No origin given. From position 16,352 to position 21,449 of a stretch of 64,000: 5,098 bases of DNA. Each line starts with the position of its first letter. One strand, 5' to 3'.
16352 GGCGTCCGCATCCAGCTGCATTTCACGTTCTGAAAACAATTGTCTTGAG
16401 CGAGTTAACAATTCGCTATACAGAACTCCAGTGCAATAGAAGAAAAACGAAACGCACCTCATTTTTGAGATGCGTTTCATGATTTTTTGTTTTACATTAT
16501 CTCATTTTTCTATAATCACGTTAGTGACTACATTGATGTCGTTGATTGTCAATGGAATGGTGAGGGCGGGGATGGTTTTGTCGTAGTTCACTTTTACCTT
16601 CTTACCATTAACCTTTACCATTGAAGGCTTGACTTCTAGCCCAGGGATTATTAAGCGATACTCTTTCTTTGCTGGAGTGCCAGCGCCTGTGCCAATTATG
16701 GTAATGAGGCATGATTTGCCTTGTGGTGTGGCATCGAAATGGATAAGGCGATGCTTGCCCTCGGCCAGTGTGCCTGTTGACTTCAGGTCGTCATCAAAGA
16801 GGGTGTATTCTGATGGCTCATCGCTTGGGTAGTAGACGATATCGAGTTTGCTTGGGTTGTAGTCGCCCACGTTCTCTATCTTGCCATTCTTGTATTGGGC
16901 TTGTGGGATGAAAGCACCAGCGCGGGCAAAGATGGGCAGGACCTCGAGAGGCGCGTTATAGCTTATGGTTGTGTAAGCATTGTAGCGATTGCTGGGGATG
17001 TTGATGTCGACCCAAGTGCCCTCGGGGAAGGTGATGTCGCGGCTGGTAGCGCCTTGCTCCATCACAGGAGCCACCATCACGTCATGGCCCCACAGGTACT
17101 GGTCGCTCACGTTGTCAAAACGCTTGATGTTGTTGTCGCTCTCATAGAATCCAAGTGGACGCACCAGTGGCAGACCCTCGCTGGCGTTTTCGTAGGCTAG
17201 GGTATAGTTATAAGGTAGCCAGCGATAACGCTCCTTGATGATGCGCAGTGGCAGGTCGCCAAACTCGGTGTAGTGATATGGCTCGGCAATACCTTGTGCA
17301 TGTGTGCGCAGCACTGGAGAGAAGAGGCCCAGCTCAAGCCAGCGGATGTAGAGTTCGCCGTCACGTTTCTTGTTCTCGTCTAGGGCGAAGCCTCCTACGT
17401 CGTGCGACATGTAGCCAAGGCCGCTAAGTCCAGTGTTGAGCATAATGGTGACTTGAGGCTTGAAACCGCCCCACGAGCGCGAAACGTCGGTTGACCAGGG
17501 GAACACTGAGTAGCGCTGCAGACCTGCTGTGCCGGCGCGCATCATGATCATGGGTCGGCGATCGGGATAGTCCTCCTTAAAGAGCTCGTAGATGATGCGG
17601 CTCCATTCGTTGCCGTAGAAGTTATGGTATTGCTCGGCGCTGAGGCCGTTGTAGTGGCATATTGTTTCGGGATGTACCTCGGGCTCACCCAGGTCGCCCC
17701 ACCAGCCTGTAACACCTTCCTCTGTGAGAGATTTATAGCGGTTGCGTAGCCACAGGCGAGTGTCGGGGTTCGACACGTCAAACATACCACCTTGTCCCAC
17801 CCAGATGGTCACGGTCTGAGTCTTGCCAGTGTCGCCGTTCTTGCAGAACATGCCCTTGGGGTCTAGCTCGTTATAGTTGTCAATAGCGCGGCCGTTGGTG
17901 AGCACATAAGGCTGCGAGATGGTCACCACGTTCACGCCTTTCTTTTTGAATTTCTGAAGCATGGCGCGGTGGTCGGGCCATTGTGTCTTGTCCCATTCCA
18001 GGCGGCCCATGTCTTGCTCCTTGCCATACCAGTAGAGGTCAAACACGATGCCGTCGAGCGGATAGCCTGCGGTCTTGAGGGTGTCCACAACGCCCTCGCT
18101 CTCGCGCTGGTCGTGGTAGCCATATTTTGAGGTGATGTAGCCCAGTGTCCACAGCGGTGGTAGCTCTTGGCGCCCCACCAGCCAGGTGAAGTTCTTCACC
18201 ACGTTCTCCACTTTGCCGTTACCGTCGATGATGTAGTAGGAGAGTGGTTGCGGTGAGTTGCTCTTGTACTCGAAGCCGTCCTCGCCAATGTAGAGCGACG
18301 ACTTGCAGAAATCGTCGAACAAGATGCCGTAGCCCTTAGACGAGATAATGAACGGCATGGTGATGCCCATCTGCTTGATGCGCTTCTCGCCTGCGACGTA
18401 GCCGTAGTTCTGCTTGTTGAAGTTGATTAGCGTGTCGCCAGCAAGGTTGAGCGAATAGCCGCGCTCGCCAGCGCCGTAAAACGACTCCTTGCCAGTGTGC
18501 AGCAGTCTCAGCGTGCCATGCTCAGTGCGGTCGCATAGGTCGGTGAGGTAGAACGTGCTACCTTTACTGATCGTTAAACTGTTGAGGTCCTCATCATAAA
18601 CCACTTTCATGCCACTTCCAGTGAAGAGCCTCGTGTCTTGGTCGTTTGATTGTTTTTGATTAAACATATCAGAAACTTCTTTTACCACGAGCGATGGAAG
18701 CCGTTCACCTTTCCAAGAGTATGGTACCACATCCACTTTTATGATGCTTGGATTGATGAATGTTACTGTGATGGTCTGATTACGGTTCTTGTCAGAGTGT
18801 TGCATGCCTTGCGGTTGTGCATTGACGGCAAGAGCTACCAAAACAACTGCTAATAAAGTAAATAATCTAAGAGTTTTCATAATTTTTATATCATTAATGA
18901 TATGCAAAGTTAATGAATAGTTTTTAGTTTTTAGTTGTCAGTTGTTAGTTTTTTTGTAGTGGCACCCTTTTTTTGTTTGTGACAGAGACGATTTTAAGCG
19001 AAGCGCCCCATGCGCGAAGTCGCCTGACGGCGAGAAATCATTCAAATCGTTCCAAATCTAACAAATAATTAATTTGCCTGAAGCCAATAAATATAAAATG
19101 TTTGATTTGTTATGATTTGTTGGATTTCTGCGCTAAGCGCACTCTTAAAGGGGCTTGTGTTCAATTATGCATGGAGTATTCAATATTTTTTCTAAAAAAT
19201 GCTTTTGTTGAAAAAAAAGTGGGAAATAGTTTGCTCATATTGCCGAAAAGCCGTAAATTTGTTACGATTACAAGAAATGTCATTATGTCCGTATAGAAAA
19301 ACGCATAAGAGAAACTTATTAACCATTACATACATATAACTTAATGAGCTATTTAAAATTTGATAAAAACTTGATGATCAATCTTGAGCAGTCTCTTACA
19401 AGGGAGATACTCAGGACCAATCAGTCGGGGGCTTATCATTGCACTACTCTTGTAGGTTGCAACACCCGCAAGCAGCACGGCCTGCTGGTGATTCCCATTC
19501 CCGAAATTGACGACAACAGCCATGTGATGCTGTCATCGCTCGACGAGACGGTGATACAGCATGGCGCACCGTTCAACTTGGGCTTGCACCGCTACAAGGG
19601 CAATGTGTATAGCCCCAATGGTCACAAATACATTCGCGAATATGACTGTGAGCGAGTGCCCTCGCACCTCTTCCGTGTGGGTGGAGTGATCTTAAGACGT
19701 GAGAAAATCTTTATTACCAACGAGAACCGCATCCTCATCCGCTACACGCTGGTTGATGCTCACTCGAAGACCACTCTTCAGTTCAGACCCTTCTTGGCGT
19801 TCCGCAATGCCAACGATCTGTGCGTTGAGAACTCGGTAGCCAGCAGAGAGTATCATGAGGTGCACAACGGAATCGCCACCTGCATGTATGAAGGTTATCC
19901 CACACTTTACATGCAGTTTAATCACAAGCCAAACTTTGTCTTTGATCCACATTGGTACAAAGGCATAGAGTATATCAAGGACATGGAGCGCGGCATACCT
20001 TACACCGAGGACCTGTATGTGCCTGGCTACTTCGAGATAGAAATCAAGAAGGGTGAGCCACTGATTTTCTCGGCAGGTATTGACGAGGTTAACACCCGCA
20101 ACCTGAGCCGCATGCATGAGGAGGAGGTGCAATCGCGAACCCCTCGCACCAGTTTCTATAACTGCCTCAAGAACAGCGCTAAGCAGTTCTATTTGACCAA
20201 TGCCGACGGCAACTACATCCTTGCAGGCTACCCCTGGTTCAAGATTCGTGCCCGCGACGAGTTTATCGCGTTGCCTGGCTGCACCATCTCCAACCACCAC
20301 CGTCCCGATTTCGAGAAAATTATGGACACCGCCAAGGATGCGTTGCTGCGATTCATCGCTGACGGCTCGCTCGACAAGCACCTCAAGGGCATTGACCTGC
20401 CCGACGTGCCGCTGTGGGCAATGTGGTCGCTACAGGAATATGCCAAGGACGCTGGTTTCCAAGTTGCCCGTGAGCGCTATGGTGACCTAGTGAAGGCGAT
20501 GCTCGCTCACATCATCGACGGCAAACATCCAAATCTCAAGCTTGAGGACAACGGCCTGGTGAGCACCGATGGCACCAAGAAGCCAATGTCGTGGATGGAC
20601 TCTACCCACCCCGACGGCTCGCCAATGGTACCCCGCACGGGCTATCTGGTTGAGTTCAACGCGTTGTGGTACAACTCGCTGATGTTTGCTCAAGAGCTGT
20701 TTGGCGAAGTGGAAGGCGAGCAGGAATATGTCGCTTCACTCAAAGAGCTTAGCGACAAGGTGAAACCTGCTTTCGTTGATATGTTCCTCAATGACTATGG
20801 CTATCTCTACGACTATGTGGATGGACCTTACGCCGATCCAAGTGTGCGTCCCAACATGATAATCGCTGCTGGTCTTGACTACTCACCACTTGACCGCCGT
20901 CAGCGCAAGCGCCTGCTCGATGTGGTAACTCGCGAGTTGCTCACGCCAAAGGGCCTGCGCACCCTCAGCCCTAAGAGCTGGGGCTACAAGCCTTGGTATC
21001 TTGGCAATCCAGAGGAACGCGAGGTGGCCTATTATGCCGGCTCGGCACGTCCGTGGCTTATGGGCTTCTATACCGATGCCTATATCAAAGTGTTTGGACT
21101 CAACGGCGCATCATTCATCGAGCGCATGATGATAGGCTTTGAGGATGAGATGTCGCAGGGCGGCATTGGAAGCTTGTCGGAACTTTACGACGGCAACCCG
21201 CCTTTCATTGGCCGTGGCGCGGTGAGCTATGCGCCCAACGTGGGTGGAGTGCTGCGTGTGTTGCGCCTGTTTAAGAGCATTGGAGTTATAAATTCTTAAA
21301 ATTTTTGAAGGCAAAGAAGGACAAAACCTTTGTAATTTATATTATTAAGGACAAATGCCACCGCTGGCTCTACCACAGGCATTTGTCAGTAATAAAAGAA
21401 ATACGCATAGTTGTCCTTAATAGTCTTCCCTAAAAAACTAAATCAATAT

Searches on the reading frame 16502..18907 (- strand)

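Call 7: search_protein_families(library=pfam, proteins=[window:16502-18907:-])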
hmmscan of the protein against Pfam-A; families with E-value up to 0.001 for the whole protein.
window:16502-18907:- (801 aa): 4 families
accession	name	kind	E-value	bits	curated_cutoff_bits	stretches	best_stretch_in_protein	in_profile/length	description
PF01055.32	Glyco_hydro_31_2nd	-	9.7e-83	278.6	23.5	1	248-570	2-328/328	Glycosyl hydrolases family 31 TIM-barrel domain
PF21365.3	Glyco_hydro_31_3rd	-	8.3e-18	65.1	24.4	1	578-667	1-87/87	Glycosyl hydrolase family 31 C-terminal domain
PF13802.12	Gal_mutarotas_2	-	7.2e-11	43.1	27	1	45-204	1-182/184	Glycosyl hydrolase 31 N-terminal galactose mutarotase-like domain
PF17137.9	DUF5110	-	0.0003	21.2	27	0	689-756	3-70/71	Domain of unknown function (DUF5110)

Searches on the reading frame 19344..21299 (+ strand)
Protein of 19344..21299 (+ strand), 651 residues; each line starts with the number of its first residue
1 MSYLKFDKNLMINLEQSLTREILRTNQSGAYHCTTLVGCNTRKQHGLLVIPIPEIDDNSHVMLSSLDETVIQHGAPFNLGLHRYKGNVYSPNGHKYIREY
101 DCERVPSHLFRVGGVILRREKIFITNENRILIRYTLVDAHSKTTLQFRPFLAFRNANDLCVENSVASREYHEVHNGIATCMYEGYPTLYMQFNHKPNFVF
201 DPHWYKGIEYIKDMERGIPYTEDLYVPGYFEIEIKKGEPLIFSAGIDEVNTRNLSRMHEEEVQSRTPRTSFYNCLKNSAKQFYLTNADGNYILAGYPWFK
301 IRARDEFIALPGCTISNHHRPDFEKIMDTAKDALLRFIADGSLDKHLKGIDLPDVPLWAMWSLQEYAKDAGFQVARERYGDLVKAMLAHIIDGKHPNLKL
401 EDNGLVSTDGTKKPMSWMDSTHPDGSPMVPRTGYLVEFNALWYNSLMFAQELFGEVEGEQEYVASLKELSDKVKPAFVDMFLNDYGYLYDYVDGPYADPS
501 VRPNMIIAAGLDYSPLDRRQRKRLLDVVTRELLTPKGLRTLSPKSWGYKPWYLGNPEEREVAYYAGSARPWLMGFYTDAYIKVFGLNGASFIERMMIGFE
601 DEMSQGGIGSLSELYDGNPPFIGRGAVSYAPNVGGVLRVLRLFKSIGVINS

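Call 7: search_protein_families(library=pfam, proteins=[window:19344-21299:+])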
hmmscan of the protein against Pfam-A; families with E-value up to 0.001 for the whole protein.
window:19344-21299:+ (651 aa): 2 families
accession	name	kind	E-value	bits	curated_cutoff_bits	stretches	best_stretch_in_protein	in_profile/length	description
PF12439.13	GDE_N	-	1.6e-75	253.8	27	1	20-239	1-217/219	Glycogen debranching enzyme N terminal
PF06202.20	GDE_C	-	2.2e-59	201.7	21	1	286-638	12-367/367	Amylo-alpha-1,6-glucosidase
